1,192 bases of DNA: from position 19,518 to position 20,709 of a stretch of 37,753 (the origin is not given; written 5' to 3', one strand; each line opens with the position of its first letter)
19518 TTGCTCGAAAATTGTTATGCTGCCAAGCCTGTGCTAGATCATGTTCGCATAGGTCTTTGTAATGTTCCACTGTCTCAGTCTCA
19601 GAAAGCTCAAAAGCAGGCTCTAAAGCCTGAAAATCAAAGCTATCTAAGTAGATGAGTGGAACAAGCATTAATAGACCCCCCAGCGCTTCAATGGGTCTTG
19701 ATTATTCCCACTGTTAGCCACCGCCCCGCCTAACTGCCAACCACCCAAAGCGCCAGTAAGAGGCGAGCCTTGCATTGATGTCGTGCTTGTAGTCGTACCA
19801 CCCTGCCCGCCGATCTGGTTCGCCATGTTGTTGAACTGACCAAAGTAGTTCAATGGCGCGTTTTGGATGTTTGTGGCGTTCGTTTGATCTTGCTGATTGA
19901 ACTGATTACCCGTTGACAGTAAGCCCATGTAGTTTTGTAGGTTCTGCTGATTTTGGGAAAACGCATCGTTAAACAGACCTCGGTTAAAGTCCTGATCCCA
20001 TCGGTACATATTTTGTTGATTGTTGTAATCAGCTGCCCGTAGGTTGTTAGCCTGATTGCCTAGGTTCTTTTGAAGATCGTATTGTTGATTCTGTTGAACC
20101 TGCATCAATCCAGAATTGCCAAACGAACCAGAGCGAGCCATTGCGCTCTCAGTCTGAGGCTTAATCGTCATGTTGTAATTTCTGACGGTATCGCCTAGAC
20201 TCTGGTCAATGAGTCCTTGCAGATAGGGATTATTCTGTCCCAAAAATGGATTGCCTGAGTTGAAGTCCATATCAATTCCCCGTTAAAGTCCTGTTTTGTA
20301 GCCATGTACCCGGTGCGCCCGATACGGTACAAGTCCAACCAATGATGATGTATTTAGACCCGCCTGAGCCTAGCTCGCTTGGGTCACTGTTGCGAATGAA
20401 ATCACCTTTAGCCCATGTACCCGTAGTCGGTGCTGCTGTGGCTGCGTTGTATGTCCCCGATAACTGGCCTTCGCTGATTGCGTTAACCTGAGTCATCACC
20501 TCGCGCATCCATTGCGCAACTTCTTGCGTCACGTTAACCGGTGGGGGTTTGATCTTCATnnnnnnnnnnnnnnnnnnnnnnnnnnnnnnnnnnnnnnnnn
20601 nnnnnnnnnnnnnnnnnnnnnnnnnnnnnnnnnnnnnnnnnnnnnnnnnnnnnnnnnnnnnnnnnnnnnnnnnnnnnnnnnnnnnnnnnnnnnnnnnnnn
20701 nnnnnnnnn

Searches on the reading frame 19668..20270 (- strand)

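Call 20: search_protein_families(library=pfam, proteins=[window:19668-20270:-], max_evalue=0.01)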
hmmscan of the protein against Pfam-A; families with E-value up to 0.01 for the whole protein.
window:19668-20270:- (200 aa): 0 families

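Call 62: search_protein_families(library=phrogs, proteins=[window:19668-20270:-], max_evalue=0.001)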
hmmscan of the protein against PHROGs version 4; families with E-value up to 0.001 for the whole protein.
window:19668-20270:- (200 aa): 1 family
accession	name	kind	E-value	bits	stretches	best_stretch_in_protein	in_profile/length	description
phrog_4287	-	DNA, RNA and nucleotide metabolism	0.00016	22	1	16-183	123-310/392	DNA ejection protein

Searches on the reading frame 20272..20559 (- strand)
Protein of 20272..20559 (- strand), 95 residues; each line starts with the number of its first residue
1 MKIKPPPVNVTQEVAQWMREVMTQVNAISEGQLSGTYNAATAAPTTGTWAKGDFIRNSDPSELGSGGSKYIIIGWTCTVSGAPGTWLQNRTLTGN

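Call 20: search_protein_families(library=pfam, proteins=[window:20272-20559:-], max_evalue=0.01)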
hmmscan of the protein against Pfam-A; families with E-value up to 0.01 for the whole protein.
window:20272-20559:- (95 aa): 0 families

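Call 62: search_protein_families(library=phrogs, proteins=[window:20272-20559:-], max_evalue=0.001)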
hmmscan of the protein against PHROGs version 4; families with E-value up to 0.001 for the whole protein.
window:20272-20559:- (95 aa): 2 families
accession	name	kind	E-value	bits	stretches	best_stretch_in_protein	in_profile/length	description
phrog_21471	-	unknown function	1.3e-09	38.3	1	26-86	564-618/626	-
phrog_23059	-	tail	4.6e-08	32.4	1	39-87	816-857/1027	tail fiber protein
